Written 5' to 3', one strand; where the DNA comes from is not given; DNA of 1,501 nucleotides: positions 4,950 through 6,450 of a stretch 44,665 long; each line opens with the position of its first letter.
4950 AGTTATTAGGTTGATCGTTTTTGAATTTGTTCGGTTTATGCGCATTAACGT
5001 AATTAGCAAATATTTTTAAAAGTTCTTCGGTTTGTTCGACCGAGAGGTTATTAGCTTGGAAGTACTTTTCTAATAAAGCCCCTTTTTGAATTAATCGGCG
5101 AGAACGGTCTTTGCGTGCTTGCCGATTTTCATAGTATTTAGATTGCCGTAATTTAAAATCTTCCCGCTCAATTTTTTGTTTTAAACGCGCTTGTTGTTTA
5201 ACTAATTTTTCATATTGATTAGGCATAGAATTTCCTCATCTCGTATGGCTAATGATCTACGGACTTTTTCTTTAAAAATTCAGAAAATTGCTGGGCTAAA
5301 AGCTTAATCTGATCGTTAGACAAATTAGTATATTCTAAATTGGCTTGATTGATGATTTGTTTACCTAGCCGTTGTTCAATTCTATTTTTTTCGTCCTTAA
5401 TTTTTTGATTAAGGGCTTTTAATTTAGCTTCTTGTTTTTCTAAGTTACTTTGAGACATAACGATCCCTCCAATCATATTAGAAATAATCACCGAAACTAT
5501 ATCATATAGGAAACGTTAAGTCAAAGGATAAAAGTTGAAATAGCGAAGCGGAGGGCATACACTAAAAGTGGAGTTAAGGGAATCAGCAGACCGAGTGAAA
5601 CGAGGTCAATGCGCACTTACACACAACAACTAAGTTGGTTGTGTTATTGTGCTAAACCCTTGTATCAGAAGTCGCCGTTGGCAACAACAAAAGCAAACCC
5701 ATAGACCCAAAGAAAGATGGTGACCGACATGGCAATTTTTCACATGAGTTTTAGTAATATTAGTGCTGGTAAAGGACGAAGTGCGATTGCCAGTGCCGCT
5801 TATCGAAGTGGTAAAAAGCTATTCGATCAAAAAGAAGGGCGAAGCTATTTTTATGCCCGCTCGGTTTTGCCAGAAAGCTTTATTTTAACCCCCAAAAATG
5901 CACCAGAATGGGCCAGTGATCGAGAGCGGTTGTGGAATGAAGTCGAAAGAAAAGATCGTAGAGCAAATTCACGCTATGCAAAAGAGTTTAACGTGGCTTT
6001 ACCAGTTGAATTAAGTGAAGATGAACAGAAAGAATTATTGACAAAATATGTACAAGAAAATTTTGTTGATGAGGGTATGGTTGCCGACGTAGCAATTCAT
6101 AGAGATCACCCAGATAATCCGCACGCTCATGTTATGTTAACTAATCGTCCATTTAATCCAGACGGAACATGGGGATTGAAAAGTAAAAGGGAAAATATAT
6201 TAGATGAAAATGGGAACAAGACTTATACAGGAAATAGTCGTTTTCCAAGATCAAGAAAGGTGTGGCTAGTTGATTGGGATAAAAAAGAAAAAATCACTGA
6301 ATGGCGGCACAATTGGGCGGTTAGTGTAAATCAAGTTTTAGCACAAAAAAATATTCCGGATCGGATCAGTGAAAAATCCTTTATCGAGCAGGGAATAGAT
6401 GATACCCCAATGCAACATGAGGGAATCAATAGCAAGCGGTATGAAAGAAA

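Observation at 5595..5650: MOBQ-type oriT with an RSF1010/pIP501-like nick core on the strand opposite the relaxase gene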

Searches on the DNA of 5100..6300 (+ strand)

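Call 6: search_dna_similar(query=window:5200-6300:+, collection=plasmids, mode=near, max_rows=30)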
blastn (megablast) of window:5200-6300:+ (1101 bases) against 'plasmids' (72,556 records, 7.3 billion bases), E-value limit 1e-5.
Records with a match: 997; places in all: 1125; records where one place covers at least 80% of the query: 665.
Best place of each record, by identity: >=99% 71; 95-99% 30; 90-95% 141; 80-90% 717; 60-80% 38.
By first word of the organism name: Lactiplantibacillus 562; Pediococcus 94; Levilactobacillus 82; Latilactobacillus 58; Lactobacillus 34; Lacticaseibacillus 31; Loigolactobacillus 25; Lentilactobacillus 17; Companilactobacillus 17; Lactococcus 16; and 10 more.
By predicted mobility (MOB-suite, as given by PLSDB): mobilizable 602; non-mobilizable 222; conjugative 173.
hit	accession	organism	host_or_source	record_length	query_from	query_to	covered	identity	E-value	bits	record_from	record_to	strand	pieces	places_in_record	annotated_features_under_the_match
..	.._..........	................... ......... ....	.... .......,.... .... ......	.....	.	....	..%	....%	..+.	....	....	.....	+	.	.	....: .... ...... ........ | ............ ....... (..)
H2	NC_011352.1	Lacticaseibacillus paracasei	koumiss (fermented mare's milk)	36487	1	1097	100%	98.4%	0e+0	1927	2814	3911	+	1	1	mobQ: MobQ family relaxase | hypothetical protein (x2)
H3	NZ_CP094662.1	Lacticaseibacillus paracasei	pure culture,kefir grains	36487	1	1097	100%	98.4%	0e+0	1927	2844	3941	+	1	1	mobQ: MobQ family relaxase | hypothetical protein (x2)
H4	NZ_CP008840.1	Lactobacillus gasseri DSM 14869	-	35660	1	1101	100%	97.8%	0e+0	1901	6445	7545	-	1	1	mobQ: MobQ family relaxase | hypothetical protein (x2)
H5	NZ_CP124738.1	Limosilactobacillus fermentum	single cell,Human saliva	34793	2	1101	100%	97.1%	0e+0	1855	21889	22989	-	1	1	mobQ: MobQ family relaxase | hypothetical protein (x2)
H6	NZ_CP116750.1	Lactiplantibacillus plantarum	Homo sapiens,single cell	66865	2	1101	100%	96.5%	0e+0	1816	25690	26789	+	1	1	mobQ: MobQ family relaxase | hypothetical protein (x2)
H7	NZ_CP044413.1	Lactobacillus sp. JM1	strain,infant feces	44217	2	1097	100%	96.4%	0e+0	1808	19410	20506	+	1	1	mobQ: MobQ family relaxase | hypothetical protein (x2)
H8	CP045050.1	Limosilactobacillus reuteri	Homo sapiens,faeces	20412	1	1097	100%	96.3%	0e+0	1799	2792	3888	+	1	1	record has no annotation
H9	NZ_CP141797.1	Lactobacillus gasseri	whole organism,pickling vegetable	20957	1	1097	100%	96.0%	0e+0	1783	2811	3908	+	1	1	mobQ: MobQ family relaxase | hypothetical protein (x2)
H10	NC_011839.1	Lactobacillus gasseri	-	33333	2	1097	100%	96.0%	0e+0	1781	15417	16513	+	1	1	mobQ: MobQ family relaxase | hypothetical protein (x2)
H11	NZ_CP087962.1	Lactobacillus gasseri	Homo sapiens,Whole organism,urine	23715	1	1101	100%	95.1%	0e+0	1735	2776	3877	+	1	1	mobQ: MobQ family relaxase | hypothetical protein (x2)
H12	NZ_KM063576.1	Limosilactobacillus reuteri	Homo sapiens,gut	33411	2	1097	100%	94.6%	0e+0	1698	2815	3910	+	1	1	mobQ: MobQ family relaxase | hypothetical protein (x2)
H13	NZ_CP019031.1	Limosilactobacillus fermentum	Homo sapiens,Culture,vaginal tract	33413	2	1097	100%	94.5%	0e+0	1692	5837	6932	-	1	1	mobQ: MobQ family relaxase | hypothetical protein (x2)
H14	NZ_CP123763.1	Lactiplantibacillus plantarum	Homemade pickle,cell culture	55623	2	1101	100%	94.2%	0e+0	1677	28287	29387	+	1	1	mobQ: MobQ family relaxase | hypothetical protein (x2)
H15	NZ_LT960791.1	Latilactobacillus sakei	French dry-type Pork sausage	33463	2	1101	100%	94.1%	0e+0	1672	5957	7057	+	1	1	mobQ: MobQ family relaxase | hypothetical protein (x2)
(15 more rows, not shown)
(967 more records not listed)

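Call 20: get_annotated_region(hit=H1, flank=6000)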
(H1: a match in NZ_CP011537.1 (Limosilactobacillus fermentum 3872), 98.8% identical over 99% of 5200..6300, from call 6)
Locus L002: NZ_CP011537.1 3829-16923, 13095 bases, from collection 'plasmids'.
description: Limosilactobacillus fermentum 3872 plasmid pLF3872, complete sequence
organism: Limosilactobacillus fermentum 3872 (NCBI taxid 1381124)
taxonomy: Bacteria; Bacillota; Bacilli; Lactobacillales; Lactobacillaceae; Limosilactobacillus; Limosilactobacillus fermentum; Limosilactobacillus fermentum 3872
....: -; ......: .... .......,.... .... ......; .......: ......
typing (MOB-suite, as given by PLSDB): conjugative; replicon rep_cluster_707; relaxase MOBQ; mating-pair formation MPF_T
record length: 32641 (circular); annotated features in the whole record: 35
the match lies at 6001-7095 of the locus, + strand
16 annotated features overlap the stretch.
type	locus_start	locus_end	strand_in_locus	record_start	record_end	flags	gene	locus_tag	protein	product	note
CDS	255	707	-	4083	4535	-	-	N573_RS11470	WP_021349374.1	hypothetical protein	-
CDS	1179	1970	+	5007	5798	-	-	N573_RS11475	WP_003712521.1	AAA family ATPase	-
CDS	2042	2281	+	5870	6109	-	-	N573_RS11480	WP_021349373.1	hypothetical protein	-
CDS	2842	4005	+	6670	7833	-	-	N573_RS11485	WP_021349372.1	replication initiator protein A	-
CDS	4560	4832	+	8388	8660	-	-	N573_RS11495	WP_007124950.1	epsilon-antitoxin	-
CDS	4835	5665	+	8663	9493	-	-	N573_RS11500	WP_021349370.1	zeta toxin family protein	-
CDS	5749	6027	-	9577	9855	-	-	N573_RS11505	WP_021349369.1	hypothetical protein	-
CDS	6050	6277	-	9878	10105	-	-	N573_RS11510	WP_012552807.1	hypothetical protein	-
CDS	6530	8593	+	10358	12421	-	mobQ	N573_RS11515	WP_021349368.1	MobQ family relaxase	-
CDS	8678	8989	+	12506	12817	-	-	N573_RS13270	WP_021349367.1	hypothetical protein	-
CDS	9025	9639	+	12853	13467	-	-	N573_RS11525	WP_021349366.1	hypothetical protein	-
CDS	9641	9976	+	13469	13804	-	-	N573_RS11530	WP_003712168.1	CagC family type IV secretion system protein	-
CDS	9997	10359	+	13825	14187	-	-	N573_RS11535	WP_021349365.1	hypothetical protein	-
CDS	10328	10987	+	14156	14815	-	trsD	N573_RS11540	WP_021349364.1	TrsD/TraD family conjugative transfer protein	-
CDS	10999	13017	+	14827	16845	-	-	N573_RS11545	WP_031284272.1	DUF87 domain-containing protein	-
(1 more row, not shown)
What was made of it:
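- Checked: The relaxase most likely starts at ATG 5729 (MAIFHM, 687 aa, as annotated in pLF3872, call 20).
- Tried and rejected: The plasmid has a theta-type RepA (call 20), and the core matches conjugative nick sites.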

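Call 58: search_dna_similar(query=window:5570-5650:-, collection=plasmids, mode=distant, max_rows=40, rows=spread, max_evalue=0.001)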
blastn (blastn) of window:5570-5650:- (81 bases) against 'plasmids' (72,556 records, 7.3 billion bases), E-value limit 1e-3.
Records with a match: 1198; places in all: 1349; records where one place covers at least 80% of the query: 200.
Best place of each record, by identity: >=99% 108; 95-99% 458; 90-95% 451; 80-90% 176; 60-80% 5.
By first word of the organism name: Lactiplantibacillus 650; Pediococcus 111; Levilactobacillus 86; Latilactobacillus 63; Lactococcus 59; Lactobacillus 41; Loigolactobacillus 32; Lacticaseibacillus 31; Companilactobacillus 22; Lentilactobacillus 18; and 12 more.
By predicted mobility (MOB-suite, as given by PLSDB): mobilizable 657; non-mobilizable 345; conjugative 196.
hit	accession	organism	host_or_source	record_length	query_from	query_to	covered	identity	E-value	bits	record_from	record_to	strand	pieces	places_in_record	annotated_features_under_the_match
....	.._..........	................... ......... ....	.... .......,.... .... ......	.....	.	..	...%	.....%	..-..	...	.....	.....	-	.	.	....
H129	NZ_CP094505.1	Lentilactobacillus kefiri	Yogurt,yogurt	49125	1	79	98%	96.3%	2e-27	128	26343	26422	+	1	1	none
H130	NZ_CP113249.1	Latilactobacillus sakei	Food,bacterial,Watery radish kimchi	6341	1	77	95%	93.6%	1e-23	115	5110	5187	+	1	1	none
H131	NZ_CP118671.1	Pediococcus pentosaceus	cell culture,sourdough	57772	1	71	88%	95.8%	3e-23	113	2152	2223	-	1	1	none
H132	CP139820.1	Lactiplantibacillus plantarum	Homo sapiens,whole organism,milk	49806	5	79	93%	88.3%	3e-17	94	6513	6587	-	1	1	none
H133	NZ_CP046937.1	Lactiplantibacillus plantarum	Chaeturichthys stigmatias,whole organism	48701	5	79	93%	83.1%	8e-12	76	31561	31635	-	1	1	none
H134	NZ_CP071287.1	Lactococcus garvieae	Homo sapiens,mixed culture,Human feces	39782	2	68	83%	83.8%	4e-10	71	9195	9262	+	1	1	none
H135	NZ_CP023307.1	Lactiplantibacillus plantarum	Homo sapiens,fecal sample,healthy adult ...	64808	28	79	64%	98.1%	4e-16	91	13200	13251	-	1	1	none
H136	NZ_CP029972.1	Lentilactobacillus kefiri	bacterial cell,Korean kefir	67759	28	79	64%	96.2%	5e-15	86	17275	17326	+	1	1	none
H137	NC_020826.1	Levilactobacillus brevis KB290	-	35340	28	79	64%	94.2%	2e-13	82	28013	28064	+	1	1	none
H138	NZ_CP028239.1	Lactiplantibacillus plantarum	cell culture,Diced Radish Kimchi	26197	28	79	64%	94.2%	2e-13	82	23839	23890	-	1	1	none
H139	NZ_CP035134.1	Lactiplantibacillus plantarum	cell culture,food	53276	29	79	63%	96.1%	2e-14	84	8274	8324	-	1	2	none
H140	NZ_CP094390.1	Lactiplantibacillus plantarum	Food sample,Motal cheese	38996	29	79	63%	96.1%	2e-14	84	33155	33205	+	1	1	none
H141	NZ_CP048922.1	Lactiplantibacillus plantarum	Plant,cell culture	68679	29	79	63%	96.1%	2e-14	84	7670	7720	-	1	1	none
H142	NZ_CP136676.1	Lactiplantibacillus plantarum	Winter pickled vegetables,Winter ...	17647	29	79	63%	96.1%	2e-14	84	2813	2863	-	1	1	none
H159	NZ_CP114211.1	Lactiplantibacillus plantarum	cell culture,kimchi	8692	4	48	56%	91.5%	2e-7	61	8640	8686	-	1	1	none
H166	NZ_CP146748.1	Lactococcus petauri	-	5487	24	68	56%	84.4%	3e-4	51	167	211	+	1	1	none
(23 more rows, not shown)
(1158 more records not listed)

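Call 59: get_annotated_region(hit=H130, flank=5200)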
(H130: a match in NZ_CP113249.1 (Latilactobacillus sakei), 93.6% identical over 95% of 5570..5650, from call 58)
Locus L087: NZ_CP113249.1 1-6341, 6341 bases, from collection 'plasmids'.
description: Latilactobacillus sakei strain CNSC001WB plasmid unnamed2, complete sequence
organism: Latilactobacillus sakei (NCBI taxid 1599)
taxonomy: Bacteria; Bacillota; Bacilli; Lactobacillales; Lactobacillaceae; Latilactobacillus; Latilactobacillus sakei
host: -; source: Food,bacterial,Watery radish kimchi; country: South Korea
typing (MOB-suite, as given by PLSDB): non-mobilizable; replicon rep_cluster_1058
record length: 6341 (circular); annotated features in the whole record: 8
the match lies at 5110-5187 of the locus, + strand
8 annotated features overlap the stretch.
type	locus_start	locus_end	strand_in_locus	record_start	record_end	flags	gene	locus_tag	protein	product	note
CDS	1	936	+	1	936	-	-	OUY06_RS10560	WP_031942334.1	replication initiation protein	GO:0006270 - DNA replication initiation [Evidence IEA]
CDS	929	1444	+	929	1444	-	-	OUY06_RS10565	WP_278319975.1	HTH domain-containing protein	-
CDS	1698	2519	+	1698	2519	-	-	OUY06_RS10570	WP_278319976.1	oxidoreductase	-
CDS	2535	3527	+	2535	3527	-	-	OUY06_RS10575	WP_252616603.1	AraC family transcriptional regulator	-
CDS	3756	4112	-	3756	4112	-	-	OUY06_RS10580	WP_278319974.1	type II toxin-antitoxin system YafQ family toxin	-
CDS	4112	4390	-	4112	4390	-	-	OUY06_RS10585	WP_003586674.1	type II toxin-antitoxin system prevent-host-death family antitoxin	GO:0008219 - cell death [Evidence IEA]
CDS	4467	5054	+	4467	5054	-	-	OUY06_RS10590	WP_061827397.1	site-specific integrase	-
CDS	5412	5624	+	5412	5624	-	-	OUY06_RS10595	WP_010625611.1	hypothetical protein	-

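Call 60: get_annotated_region(hit=H166, flank=5400)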
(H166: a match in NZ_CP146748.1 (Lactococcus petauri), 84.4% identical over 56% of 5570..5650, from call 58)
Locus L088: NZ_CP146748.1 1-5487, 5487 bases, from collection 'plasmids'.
description: Lactococcus petauri strain L4 plasmid unnamed2, complete sequence
organism: Lactococcus petauri (NCBI taxid 1940789)
taxonomy: Bacteria; Bacillota; Bacilli; Lactobacillales; Streptococcaceae; Lactococcus; Lactococcus petauri
host: -; source: -; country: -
typing (MOB-suite, as given by PLSDB): mobilizable; replicon rep_cluster_554
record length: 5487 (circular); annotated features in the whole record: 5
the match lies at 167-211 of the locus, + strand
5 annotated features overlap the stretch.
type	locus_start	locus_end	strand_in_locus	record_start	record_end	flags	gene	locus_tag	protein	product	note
CDS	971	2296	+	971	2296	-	-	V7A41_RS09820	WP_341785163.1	RepB family plasmid replication initiator protein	GO:0006270 - DNA replication initiation [Evidence IEA]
CDS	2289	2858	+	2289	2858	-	-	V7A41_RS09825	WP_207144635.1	hypothetical protein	-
CDS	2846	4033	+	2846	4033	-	-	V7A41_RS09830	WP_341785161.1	restriction endonuclease subunit S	GO:0006304 - DNA modification [Evidence IEA]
CDS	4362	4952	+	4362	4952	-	-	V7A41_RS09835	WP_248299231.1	site-specific integrase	-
CDS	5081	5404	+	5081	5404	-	-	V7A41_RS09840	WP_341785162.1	cytochrome B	-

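Call 61: get_annotated_region(hit=H159, flank=8700)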
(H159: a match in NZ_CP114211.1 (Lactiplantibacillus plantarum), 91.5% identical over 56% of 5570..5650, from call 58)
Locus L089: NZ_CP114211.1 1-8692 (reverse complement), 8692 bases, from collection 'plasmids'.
description: Lactiplantibacillus plantarum strain SRCM101587 plasmid unnamed3, complete sequence
organism: Lactiplantibacillus plantarum (NCBI taxid 1590)
taxonomy: Bacteria; Bacillota; Bacilli; Lactobacillales; Lactobacillaceae; Lactiplantibacillus; Lactiplantibacillus plantarum
host: -; source: cell culture,kimchi; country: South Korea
typing (MOB-suite, as given by PLSDB): non-mobilizable; replicon rep_cluster_2119
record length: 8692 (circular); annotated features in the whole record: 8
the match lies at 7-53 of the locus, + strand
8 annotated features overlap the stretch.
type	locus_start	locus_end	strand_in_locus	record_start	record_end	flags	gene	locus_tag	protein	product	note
CDS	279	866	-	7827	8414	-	-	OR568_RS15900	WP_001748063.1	site-specific integrase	-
CDS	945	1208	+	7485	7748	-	-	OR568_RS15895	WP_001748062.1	type II toxin-antitoxin system PrlF family antitoxin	GO:0001558 - regulation of cell growth [Evidence IEA]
CDS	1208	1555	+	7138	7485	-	-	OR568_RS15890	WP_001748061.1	type II toxin-antitoxin system PemK/MazF family toxin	-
CDS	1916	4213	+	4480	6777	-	-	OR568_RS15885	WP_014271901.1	glycoside hydrolase domain-containing protein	-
CDS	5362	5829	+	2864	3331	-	-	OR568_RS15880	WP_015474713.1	DNA starvation/stationary phase protection protein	-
CDS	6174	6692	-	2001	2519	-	-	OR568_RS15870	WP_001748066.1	HTH domain-containing protein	-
CDS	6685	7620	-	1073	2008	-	-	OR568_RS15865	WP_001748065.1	replication initiation protein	GO:0006270 - DNA replication initiation [Evidence IEA]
CDS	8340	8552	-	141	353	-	-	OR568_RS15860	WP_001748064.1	hypothetical protein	-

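Call 74: search_rna_families(source=window, start=5100, end=5900, threshold=evalue, max_evalue=1)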
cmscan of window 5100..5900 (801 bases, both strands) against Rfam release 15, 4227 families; matches with E-value up to 1: 0.
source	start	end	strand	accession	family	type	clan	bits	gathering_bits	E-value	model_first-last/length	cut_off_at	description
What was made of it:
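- No Rfam family matches (call 74).
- Tried and rejected: No family matches in 5100-5900 (call 74).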

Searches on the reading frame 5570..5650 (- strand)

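Call 73: search_protein_families(library=pfam, proteins=[L087:5412-5624:+, L087:4467-5054:+], max_evalue=1)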
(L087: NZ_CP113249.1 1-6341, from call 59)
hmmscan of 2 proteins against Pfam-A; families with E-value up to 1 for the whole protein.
L087:5412-5624:+ (70 aa): 0 families

L087:4467-5054:+ (195 aa): 1 family
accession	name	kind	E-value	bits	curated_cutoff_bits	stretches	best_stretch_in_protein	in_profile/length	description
PF00589.27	Phage_integrase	-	4.7e-18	66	27.1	1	20-181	10-169/172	Phage integrase family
